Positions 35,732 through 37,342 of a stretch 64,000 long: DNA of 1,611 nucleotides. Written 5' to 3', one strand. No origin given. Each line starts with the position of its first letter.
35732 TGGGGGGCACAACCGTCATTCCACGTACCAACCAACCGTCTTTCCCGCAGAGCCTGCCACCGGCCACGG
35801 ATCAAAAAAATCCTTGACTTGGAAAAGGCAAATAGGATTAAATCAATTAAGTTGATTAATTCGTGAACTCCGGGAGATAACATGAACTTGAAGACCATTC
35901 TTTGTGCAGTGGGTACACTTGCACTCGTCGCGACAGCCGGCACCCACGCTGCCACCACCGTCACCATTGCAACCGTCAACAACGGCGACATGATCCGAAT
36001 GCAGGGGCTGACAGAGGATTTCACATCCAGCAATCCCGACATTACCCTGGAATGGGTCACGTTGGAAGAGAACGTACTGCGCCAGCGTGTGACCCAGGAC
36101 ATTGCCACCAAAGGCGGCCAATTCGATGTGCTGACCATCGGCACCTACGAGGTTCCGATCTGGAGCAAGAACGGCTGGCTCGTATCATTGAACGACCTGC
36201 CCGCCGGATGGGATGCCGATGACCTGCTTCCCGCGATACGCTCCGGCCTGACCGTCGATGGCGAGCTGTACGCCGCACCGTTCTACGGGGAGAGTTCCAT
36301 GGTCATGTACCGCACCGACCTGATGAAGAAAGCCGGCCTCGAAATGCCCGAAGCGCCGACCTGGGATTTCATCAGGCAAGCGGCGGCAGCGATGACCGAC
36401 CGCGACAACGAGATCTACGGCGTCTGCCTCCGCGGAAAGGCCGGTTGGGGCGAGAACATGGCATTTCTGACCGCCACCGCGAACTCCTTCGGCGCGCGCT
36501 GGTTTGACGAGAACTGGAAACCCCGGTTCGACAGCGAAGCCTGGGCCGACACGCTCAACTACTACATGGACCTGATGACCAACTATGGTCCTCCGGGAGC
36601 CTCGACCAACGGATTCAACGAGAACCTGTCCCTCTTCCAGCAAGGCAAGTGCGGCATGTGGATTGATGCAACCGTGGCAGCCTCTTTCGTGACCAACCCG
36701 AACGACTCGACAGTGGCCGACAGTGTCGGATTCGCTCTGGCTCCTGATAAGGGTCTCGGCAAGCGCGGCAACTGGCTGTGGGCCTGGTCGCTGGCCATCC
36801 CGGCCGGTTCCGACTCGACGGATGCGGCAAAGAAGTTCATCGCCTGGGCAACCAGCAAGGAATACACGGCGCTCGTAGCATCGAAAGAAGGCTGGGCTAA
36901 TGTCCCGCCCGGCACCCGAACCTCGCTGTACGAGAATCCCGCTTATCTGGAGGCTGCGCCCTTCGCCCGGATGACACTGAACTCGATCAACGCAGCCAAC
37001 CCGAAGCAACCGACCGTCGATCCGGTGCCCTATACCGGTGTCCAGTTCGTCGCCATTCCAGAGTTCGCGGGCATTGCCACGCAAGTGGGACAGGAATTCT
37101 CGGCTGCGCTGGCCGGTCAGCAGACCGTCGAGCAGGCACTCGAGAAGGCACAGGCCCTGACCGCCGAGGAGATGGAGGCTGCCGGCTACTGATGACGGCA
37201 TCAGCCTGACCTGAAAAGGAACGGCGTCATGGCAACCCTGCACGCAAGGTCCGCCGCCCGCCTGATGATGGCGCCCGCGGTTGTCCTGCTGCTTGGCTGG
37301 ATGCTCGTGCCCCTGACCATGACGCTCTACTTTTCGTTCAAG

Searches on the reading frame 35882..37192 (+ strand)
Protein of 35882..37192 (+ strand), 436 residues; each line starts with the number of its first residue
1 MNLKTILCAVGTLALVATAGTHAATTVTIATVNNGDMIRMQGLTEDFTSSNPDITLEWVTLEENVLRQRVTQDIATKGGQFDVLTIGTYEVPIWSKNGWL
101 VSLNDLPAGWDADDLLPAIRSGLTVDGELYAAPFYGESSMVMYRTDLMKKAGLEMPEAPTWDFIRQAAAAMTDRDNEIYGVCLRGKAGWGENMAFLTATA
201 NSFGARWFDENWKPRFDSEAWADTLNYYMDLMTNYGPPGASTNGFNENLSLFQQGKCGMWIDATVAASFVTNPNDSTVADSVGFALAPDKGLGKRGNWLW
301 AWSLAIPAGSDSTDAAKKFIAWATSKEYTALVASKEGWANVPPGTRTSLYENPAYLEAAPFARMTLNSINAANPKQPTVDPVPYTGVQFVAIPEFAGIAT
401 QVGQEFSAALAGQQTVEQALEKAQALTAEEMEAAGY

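Call 70: search_protein_families(library=pfam, proteins=[window:35882-37192:+], max_evalue=0.00001)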
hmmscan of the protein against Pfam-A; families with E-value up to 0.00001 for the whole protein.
window:35882-37192:+ (436 aa): 2 families
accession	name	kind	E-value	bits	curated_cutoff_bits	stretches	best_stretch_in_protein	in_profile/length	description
PF01547.30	SBP_bac_1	-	7.3e-57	194.1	26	1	40-329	10-306/307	Bacterial extracellular solute-binding protein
PF13416.11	SBP_bac_8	-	1.2e-26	94.5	27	1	44-353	3-269/279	Bacterial extracellular solute-binding protein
